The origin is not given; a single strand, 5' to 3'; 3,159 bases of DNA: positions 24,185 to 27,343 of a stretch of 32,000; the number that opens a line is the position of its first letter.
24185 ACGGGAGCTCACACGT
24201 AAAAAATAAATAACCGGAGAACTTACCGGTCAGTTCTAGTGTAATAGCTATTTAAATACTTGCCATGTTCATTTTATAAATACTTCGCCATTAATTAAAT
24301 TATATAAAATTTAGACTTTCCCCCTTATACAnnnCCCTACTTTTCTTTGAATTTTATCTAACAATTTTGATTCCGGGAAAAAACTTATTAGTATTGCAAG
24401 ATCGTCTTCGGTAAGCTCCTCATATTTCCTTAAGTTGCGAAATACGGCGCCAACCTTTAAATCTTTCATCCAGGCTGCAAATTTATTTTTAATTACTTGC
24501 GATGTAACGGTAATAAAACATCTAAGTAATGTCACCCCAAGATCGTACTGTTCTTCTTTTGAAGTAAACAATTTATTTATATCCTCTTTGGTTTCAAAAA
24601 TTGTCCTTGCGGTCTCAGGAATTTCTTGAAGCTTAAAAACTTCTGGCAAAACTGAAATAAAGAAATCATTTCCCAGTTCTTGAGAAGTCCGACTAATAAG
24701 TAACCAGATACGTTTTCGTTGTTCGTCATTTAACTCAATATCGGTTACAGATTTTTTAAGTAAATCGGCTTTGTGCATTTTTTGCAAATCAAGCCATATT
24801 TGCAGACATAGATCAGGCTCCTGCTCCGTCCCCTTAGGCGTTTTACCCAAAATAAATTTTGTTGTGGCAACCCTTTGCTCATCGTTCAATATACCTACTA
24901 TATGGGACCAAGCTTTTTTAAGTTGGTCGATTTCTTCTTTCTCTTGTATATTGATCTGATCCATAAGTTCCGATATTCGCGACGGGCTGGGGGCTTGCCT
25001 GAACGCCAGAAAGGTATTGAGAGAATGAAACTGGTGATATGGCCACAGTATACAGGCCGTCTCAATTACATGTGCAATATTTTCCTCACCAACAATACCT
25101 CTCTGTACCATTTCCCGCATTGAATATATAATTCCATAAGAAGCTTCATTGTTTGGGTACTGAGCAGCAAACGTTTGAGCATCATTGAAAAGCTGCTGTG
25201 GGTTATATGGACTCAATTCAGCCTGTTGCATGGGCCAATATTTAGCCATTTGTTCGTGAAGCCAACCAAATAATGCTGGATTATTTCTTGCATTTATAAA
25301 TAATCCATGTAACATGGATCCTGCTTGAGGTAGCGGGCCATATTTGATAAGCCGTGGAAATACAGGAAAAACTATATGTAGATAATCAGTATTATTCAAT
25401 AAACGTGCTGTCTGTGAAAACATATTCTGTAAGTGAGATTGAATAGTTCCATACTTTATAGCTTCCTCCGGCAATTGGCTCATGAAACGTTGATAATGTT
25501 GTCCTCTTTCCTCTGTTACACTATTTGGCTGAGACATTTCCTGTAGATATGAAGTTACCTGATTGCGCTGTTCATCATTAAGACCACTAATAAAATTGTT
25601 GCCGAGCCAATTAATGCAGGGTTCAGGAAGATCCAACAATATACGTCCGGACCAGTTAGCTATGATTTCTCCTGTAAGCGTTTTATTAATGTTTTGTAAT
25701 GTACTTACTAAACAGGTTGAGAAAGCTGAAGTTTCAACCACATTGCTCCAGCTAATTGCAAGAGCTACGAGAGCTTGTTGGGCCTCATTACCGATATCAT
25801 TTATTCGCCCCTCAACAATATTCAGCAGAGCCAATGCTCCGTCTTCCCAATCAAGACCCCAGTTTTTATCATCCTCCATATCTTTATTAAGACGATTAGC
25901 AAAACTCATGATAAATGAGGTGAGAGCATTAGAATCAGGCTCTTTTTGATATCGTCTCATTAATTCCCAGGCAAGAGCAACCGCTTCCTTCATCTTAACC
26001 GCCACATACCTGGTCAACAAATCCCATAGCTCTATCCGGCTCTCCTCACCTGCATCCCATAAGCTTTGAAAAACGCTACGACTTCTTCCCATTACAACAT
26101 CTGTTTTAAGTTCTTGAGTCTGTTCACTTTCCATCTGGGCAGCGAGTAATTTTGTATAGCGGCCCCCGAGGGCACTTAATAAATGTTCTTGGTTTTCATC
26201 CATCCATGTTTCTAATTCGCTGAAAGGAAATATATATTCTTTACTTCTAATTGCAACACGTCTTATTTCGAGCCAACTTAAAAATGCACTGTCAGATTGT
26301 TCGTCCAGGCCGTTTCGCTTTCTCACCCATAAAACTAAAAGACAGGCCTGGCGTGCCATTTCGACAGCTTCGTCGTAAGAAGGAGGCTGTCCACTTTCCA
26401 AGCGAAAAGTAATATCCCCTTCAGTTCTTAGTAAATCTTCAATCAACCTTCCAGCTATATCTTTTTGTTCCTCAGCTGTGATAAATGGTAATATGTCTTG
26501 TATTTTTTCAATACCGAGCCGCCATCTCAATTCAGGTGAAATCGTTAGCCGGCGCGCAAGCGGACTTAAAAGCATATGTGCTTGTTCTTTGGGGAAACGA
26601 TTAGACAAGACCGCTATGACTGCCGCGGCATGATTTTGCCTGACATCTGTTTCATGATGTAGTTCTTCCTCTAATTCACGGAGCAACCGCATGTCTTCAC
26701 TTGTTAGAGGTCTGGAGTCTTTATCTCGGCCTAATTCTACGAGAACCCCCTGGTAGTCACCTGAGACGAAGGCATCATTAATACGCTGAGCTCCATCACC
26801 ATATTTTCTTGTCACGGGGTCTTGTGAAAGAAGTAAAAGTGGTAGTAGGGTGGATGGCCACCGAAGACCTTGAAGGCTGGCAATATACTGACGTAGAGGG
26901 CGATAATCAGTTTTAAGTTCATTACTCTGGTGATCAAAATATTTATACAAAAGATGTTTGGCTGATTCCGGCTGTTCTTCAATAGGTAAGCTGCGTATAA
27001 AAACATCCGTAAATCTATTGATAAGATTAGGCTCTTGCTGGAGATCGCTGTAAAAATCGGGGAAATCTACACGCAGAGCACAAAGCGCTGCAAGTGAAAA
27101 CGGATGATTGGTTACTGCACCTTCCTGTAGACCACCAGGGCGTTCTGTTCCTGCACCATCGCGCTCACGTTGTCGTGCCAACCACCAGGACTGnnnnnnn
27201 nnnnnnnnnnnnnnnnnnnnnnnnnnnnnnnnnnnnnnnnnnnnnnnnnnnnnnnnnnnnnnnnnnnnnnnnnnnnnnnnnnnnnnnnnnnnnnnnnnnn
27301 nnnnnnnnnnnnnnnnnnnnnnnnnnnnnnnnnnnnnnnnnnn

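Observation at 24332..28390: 1352-aa membrane-inserted KAP NTPase as a separate transposon cargo unit next to the BREX-like operon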

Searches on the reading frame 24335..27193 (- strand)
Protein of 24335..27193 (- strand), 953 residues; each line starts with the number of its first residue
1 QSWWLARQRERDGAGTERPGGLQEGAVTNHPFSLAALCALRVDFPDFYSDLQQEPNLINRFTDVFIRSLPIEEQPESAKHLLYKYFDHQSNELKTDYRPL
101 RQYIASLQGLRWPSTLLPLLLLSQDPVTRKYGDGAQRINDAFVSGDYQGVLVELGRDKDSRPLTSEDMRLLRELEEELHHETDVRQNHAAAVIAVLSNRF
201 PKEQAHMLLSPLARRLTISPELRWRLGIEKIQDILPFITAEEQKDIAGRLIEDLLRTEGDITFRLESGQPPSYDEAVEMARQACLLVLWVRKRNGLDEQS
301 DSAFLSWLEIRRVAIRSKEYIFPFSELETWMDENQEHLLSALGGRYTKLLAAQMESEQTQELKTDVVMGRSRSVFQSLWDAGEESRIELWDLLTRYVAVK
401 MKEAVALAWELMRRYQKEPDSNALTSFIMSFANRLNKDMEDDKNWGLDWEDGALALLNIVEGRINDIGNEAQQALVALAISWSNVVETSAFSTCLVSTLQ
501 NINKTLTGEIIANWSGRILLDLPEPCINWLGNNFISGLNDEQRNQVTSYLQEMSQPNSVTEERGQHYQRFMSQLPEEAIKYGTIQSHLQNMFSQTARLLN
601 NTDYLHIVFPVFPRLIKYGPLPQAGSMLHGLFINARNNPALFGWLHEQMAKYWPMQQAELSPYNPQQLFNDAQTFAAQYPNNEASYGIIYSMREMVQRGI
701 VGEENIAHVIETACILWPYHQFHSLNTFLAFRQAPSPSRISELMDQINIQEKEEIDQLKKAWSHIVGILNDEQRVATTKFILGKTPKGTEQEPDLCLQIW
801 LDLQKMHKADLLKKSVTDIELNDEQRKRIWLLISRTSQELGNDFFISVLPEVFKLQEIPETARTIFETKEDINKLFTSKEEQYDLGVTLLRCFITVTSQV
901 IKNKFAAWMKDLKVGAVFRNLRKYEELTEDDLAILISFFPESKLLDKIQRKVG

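Call 16: find_related_loci(query=A1, collection=genome_contigs, flank=10000)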
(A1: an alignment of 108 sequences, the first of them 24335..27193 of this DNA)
Query A1 (953 aa) in genome_contigs; peptide patterns used: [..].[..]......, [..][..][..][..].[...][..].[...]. (x = any residue, [..] = any of these).
600 stretches matched a pattern (row limit reached: there are more); 56 encode a relative of the query (tblastn E <= 1e-3); 56 distinct loci.
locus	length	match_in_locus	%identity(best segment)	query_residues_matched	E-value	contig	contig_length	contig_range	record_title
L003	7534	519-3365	43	1-949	0e+0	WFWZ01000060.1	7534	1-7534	MAG: Planctomycetaceae bacterium isolate S141_3 k151_138727, whole genome shotgun sequence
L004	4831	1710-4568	40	1-953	0e+0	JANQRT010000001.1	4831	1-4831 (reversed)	MAG: Opitutaceae bacterium isolate IP29b_bin.74 k99_3218611, whole genome shotgun sequence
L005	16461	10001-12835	43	1-947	0e+0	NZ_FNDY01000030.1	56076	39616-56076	Paenibacillus naphthalenovorans strain PR-N1, whole genome shotgun sequence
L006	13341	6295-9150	59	1-951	0e+0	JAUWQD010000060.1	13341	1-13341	MAG: Methanosarcinaceae archaeon isolate CSMAG_2493 CSMAG_2493_k141_640350_length_13341_cov_20.9667, whole genome shotgu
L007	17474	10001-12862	38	1-950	0e+0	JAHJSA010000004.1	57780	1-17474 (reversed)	MAG: Actinomycetota bacterium isolate OS_PC_MetaG.mb.176 OS_PC_MetaG.mb.176_k141_15193, whole genome shotgun sequence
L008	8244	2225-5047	35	1-940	0e+0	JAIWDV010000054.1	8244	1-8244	MAG: Bacteroidales bacterium isolate SFP3_RS_13_14 NODE_2078_length_8244_cov_1.549464, whole genome shotgun sequence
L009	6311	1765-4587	36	1-940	0e+0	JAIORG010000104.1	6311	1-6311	MAG: Anaerolineales bacterium isolate SMBSF12 20072_Bin_6_contigs_1_c_000000001813, whole genome shotgun sequence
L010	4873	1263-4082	36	1-940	0e+0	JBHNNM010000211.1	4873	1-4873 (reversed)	MAG: Gammaproteobacteria bacterium isolate J21416_BXG_013-Gamma1 NODE_304_length_4873_cov_56.610480, whole genome shotgu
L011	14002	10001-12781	36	1-927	0e+0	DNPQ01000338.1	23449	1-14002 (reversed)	MAG TPA_asm: Bacillota bacterium isolate UBA8347 contig_5479, whole genome shotgun sequence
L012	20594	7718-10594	35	1-952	0e+0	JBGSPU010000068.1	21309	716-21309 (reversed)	MAG: Bythopirellula sp. isolate JTS-AC311 k141_2988113, whole genome shotgun sequence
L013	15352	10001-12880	34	1-952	6e-171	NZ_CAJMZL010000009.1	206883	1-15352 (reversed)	Caballeronia sp. J97 9, whole genome shotgun sequence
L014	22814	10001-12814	33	1-939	2e-160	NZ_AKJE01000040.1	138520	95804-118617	Pseudomonas sp. GM79 PMI36_contig50.50, whole genome shotgun sequence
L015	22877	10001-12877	34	1-952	5e-159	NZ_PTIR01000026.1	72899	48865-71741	Trinickia symbiotica strain JPY-345 Ga0139055_126, whole genome shotgun sequence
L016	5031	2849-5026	38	1-725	9e-161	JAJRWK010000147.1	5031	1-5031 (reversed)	MAG: archaeon isolate Dive96_bin2.176 k141_1482618, whole genome shotgun sequence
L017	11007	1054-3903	31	1-945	2e-144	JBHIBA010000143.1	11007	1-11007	MAG: Nitrospinota bacterium isolate K_2_bin.39 NODE_3337_length_11007_cov_7.546019, whole genome shotgun sequence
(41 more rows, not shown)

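Call 29: predict_structure(alignment_id=A1)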
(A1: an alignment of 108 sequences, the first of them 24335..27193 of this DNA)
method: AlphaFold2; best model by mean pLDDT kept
length: 953 residues; sequences in the alignment: 108
mean_pLDDT: 91.6   pTM: 0.68
mean pLDDT of the five models: 91.6, 91.3, 91.2, 90.4, 87.6
residues with pLDDT >= 90: 740; 70-90: 179; 50-70: 31; < 50: 3
segments of 3 or more residues with pLDDT < 50: none
pLDDT, mean of each block of 10 residues (from residue 1): 67 59 74 85 86 89 90 89 89 90 87 81 58 70 89 88 89 86 89 93 90 94 94 93 97 96 94 96 97 95 97 95 95 93 95 93 94 96 94 97 96 94 97 96 93 96 94 97 96 96 92 96 97 94 95 89 95 95 95 91 93 93 95 92 96 95 96 96 96 97 96 96 96 96 93 95 96 96 93 93 94 94 95 92 94 91 94 93 94 90 94 89 80 91 85 70
secondary structure, 60 per line:
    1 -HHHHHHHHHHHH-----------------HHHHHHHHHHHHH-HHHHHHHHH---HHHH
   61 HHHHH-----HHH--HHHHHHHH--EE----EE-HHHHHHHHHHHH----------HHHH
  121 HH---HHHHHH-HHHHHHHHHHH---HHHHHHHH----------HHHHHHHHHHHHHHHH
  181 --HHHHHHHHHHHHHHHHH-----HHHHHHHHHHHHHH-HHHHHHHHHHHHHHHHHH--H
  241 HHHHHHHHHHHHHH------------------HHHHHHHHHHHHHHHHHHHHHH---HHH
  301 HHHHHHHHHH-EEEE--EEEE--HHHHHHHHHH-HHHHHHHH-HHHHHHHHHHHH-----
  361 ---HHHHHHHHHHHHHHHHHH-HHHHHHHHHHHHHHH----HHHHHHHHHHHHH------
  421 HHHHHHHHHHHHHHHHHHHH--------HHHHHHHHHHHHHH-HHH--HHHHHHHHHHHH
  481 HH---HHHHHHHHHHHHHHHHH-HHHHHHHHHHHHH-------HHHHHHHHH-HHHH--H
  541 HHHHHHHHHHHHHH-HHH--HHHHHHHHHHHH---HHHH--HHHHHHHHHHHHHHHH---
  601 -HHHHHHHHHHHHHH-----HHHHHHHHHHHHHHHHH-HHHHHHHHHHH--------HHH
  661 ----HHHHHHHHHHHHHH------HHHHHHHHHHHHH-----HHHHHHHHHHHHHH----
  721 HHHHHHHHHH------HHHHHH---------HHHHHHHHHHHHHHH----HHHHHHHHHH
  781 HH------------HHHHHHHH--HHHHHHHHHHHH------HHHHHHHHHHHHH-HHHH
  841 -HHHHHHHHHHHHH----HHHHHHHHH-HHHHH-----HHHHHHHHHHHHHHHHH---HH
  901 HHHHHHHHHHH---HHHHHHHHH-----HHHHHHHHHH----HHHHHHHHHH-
elements in order (helices of 4 or more, strands of 3 or more residues): H2-13 H31-43 H45-53 H57-65 H76-83 H95-106 H117-122 H126-131 H133-143 H147-154 H165-180 H183-199 H205-218 H220-237 H240-254 H273-294 H298-310 E312-315 E318-321 H324-333 H335-342 H344-355 H364-381 H383-397 H402-414 H421-440 H449-462 H469-482 H486-502 H504-516 H524-532 H534-537 H540-554 H561-572 H576-579 H582-597 H602-615 H621-637 H639-649 H665-678 H685-697 H703-716 H721-730 H737-742 H752-766 H771-782 H795-802 H805-816 H823-835 H837-840 H842-854 H859-867 H869-873 H879-895 H899-911 H915-923 H929-938 H943-952

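Call 32: fold_search(model_id=the predicted structure, library=pdb)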
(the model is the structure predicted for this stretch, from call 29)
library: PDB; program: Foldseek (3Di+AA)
matches with E <= 10: 1449; with E <= 0.001: 198
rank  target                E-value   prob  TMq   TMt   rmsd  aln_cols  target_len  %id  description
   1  8cmk_A                6.3e-07  1.00  0.25  0.26  42.0      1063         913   11  Transportin-3 TNPO3 in complex with RSY region of CIRBP (released 2024-03-06)
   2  8cmk_B                8.0e-07  1.00  0.25  0.26  41.2      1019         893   11  Transportin-3 TNPO3 in complex with RSY region of CIRBP (released 2024-03-06)
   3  4c0o_B                1.3e-06  1.00  0.23  0.24  43.5      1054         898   12  Transportin 3 in complex with phosphorylated ASF/SF2 (released 2014-01-22)
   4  6gx9_B                1.7e-06  1.00  0.22  0.23  46.2      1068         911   12  Crystal structure of the TNPO3 - CPSF6 RSLD complex (released 2019-03-13)
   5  4zj7_A                1.9e-06  1.00  0.18  0.17  44.4      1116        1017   11  Crystal structure of the karyopherin Kap121p bound to the extreme C-terminus of the protein phosphatase Cdc14p (released 2015-06-03)
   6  4c0p_D                2.0e-06  1.00  0.25  0.27  41.3      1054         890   12  Unliganded Transportin 3 (released 2014-01-22)
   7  4c0p_A                2.0e-06  1.00  0.24  0.25  41.4      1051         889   11  Unliganded Transportin 3 (released 2014-01-22)
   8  3w3v                  4.4e-06  1.00  0.15  0.15  44.7      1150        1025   10  Crystal structure of Kap121p mutant D353K/E396K/D438K (released 2013-04-10)
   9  9m1i_D                4.7e-06  1.00  0.22  0.19  38.0      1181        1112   13  Cryo-EM structure of the TBC-D-Arl2-beta-tubulin complex (released 2025-10-22)
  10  6gx9_A                4.8e-06  1.00  0.21  0.22  46.5      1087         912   11  Crystal structure of the TNPO3 - CPSF6 RSLD complex (released 2019-03-13)
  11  8f19_A                6.2e-06  1.00  0.22  0.22  41.1      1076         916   10  Cryo-EM structure of Kap114 bound to Gsp1 (RanGTP) (released 2023-07-26)
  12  4c0q_A                6.2e-06  1.00  0.21  0.22  46.4      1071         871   11  Transportin 3 in complex with Ran(Q69L)GTP (released 2014-01-22)
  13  6igx_B                6.2e-06  1.00  0.18  0.21  36.0       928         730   12  Crystal structure of human CAP-G in complex with CAP-H (released 2019-03-13)
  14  5h2v_A                9.5e-06  1.00  0.17  0.16  45.9      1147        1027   11  Crystal structure of the karyopherin Kap121p bound to the SUMO protease Ulp1p (released 2016-12-14)
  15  4hzk_B                9.8e-06  1.00  0.19  0.18  43.5      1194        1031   10  Crystal structure of free CRM1 (crystal form 2) (released 2013-01-23)
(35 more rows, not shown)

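Call 53: search_protein_families(library=padloc, alignment_id=A4, max_evalue=0.00001)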
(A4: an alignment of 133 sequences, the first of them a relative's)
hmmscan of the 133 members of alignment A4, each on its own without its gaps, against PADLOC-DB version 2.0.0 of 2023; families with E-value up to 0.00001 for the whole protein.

A. member 1, L031:12956-13618:- (221 aa): 1 family
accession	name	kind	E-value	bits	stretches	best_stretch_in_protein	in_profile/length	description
PDLC05063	PDC-S67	-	8.3e-10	36.4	1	25-209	11-196/203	-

B. families by the number of members that match (of 133 scanned): 301 families (the first 25 are shown)
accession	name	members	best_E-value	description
PDLC00117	GajB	4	4.8e-24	UrvD helicase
PDLC03802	RTasHel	4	1.1e-23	DRT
PDLC00127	GajB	4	2.6e-21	UrvD helicase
PDLC00114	GajB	4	1.5e-19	UrvD helicase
PDLC00107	GajB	4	1.1e-16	UrvD helicase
PDLC00132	GajB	4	5.1e-16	UrvD helicase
PDLC00123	GajB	4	1.2e-12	UrvD helicase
PDLC00112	GajB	4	1.9e-12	UrvD helicase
PDLC00121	GajB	4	5.5e-12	UrvD helicase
PDLC00135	GajB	3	1.3e-111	UrvD helicase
PDLC00119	GajB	3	1.6e-39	UrvD helicase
PDLC04135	mad3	3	2.7e-34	mads_3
PDLC00130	GajB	3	1.5e-19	UrvD helicase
PDLC00104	GajB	3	3.6e-15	UrvD helicase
PDLC00122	GajB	3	1.7e-12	UrvD helicase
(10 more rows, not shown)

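Call 69: search_protein_families(library=pfam, alignment_id=A4, max_evalue=0.00001)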
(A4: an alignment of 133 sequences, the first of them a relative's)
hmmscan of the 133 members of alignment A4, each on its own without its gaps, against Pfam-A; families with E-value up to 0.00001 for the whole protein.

A. member 1, L031:12956-13618:- (221 aa): 0 families

B. families by the number of members that match (of 133 scanned): 117 families (the first 25 are shown)
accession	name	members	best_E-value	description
PF07690.21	MFS_1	3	2.9e-46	Major Facilitator Superfamily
PF00561.26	Abhydrolase_1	3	1e-34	alpha/beta hydrolase fold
PF00580.27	UvrD-helicase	3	3.9e-30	UvrD/REP helicase N-terminal domain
PF12146.15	Hydrolase_4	3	1.9e-25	Serine aminopeptidase, S33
PF12697.13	Abhydrolase_6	3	1.3e-20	Alpha/beta hydrolase family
PF13245.12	AAA_19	3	8.1e-13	AAA domain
PF13175.12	AAA_15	2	4.3e-42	AAA ATPase domain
PF02086.21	MethyltransfD12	2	7.1e-33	D12 class N6 adenine-specific DNA methyltransferase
PF00270.35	DEAD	2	1.3e-31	DEAD/DEAH box helicase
PF11799.13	IMS_C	2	1.1e-26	impB/mucB/samB family C-terminal domain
PF01381.28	HTH_3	2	1.9e-15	Helix-turn-helix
PF13304.12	AAA_21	2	3.3e-14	AAA domain, putative AbiEii toxin, Type IV TA system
PF13560.12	HTH_31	2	4.8e-09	Helix-turn-helix domain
PF02463.25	SMC_N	2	9.8e-08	RecF/RecN/SMC N terminal domain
PF00873.25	ACR_tran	1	4.6e-143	AcrB/AcrD/AcrF family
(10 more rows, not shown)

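Call 72: search_protein_families(library=phrogs, proteins=[window:24335-27193:-], max_evalue=0.01)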
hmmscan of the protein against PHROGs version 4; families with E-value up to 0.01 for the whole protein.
window:24335-27193:- (953 aa): 1 family
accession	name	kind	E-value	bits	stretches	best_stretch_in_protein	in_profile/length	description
phrog_12534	-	unknown function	0.0095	17.5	0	535-594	10-70/97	-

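Call 77: search_protein_families(library=pfam, proteins=[L005:7162-8694:+, L005:12933-13847:+, L005:13934-14977:+, L006:1050-1706:-, L006:2006-3238:+, L006:3242-3691:+, L006:9825-10286:+, L006:11271-13341:+, L013:5186-6169:-, L013:6985-8205:-], max_evalue=0.001)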
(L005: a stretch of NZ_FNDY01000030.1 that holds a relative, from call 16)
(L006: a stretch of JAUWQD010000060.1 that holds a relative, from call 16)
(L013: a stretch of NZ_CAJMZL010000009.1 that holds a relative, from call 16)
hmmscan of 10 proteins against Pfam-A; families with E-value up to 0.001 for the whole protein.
L005:7162-8694:+ (511 aa): 1 family
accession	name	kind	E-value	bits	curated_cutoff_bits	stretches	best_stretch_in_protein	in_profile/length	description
PF18623.6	TnsE_C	-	2.7e-09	37.5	26.7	1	380-484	4-109/145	TnsE C-terminal domain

L005:12933-13847:+ (305 aa): 1 family
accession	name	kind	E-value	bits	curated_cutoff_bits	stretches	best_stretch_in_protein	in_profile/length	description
PF18928.5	DUF5677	-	7e-07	29.9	27.1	1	112-162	8-63/166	Family of unknown function (DUF5677)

L005:13934-14977:+ (348 aa): 0 families

L006:1050-1706:- (219 aa): 0 families

L006:2006-3238:+ (411 aa): 2 families
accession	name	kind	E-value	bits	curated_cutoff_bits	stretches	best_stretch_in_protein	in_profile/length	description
PF07670.19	Gate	-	8.1e-29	100.6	29.6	2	131-218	3-96/104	Nucleoside recognition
PF07664.17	FeoB_C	-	5.9e-12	45.6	26.6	1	231-278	5-54/54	Ferrous iron transport protein B C terminus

L006:3242-3691:+ (150 aa): 0 families

L006:9825-10286:+ (154 aa): 3 families
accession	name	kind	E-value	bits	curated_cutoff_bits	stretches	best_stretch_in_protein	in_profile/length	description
PF00534.26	Glycos_transf_1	-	5.2e-31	107.9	26.4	1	4-127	44-167/172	Glycosyl transferases group 1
PF13692.12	Glyco_trans_1_4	-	4.8e-28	98.6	27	1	5-118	32-142/142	Glycosyl transferases group 1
PF13524.12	Glyco_trans_1_2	-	0.00082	19.8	25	1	4-145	11-142/144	Glycosyl transferase-like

L006:11271-13341:+ (690 aa): 3 families
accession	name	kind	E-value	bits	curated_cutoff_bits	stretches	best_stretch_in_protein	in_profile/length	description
PF13229.12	Beta_helix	-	1.1e-13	51.6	25.9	1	189-347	9-138/158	Right handed beta helix region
PF00801.26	PKD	-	3.4e-05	24.2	23.5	1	590-655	12-80/80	PKD domain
PF18911.6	PKD_4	-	0.00041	20.8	27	0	661-688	3-30/85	PKD domain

L013:5186-6169:- (328 aa): 2 families
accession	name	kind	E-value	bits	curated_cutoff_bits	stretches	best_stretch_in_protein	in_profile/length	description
PF06527.16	TniQ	-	4.4e-21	76.4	27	1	33-185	2-142/142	TniQ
PF15978.11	TnsD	-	0.00051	19.6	32.4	1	238-321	17-99/355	Tn7-like transposition protein D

L013:6985-8205:- (407 aa): 0 families

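Call 87: fold_search(model_id=the predicted structure, library=viral)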
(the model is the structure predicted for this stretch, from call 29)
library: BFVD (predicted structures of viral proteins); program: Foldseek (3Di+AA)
matches with E <= 10: 734; with E <= 0.001: 3
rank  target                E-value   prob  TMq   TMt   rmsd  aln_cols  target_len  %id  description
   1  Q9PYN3                8.9e-06  1.00  0.14  0.13  50.2      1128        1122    9  ORF163 [Xestia c-nigrum granulosis virus]
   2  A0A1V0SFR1            8.7e-04  1.00  0.16  0.16  31.9       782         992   11  U-box domain protein [Hokovirus HKV1]
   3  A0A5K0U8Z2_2          9.0e-04  1.00  0.18  0.19  20.3       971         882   10  Uncharacterized protein [Yasminevirus sp. GU-2018]
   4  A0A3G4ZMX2            2.5e-03  0.97  0.12  0.14  28.9       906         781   10  RING-type domain-containing protein [Terrestrivirus sp.]
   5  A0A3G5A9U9            3.3e-03  0.98  0.11  0.17  21.1       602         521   12  Sel1 repeat family protein [Hyperionvirus sp.]
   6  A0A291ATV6            3.7e-03  0.91  0.13  0.14  24.5       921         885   11  Uncharacterized protein [Pandoravirus salinus]
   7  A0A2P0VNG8            3.8e-03  0.93  0.13  0.14  26.0       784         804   11  Uncharacterized protein [Tetraselmis virus 1]
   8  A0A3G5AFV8            6.4e-03  0.87  0.11  0.14  34.0       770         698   11  J domain-containing protein [Hyperionvirus sp.]
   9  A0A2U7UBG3            6.7e-03  0.89  0.16  0.16  53.4      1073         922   10  Ankyrin repeat domain containing protein [Pandoravirus neocaledonia]
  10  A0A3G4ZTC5            8.2e-03  0.92  0.12  0.15  18.6       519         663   12  Uncharacterized protein [Dasosvirus sp.]
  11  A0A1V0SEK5            1.1e-02  0.96  0.13  0.17  16.7       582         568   10  Uncharacterized protein [Hokovirus HKV1]
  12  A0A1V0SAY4            1.3e-02  0.95  0.12  0.18  26.0       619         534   11  TPR repeat protein [Catovirus CTV1]
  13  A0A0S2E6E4            1.3e-02  0.75  0.13  0.14  36.5       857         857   10  ORF245 [White spot syndrome virus]
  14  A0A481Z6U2            1.5e-02  0.89  0.11  0.16  21.3       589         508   10  Importin beta binding domain protein [Pithovirus LCPAC302]
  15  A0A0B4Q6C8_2          1.5e-02  0.23  0.07  0.06  68.3      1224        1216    9  Large tegument protein [Equid gammaherpesvirus 5]
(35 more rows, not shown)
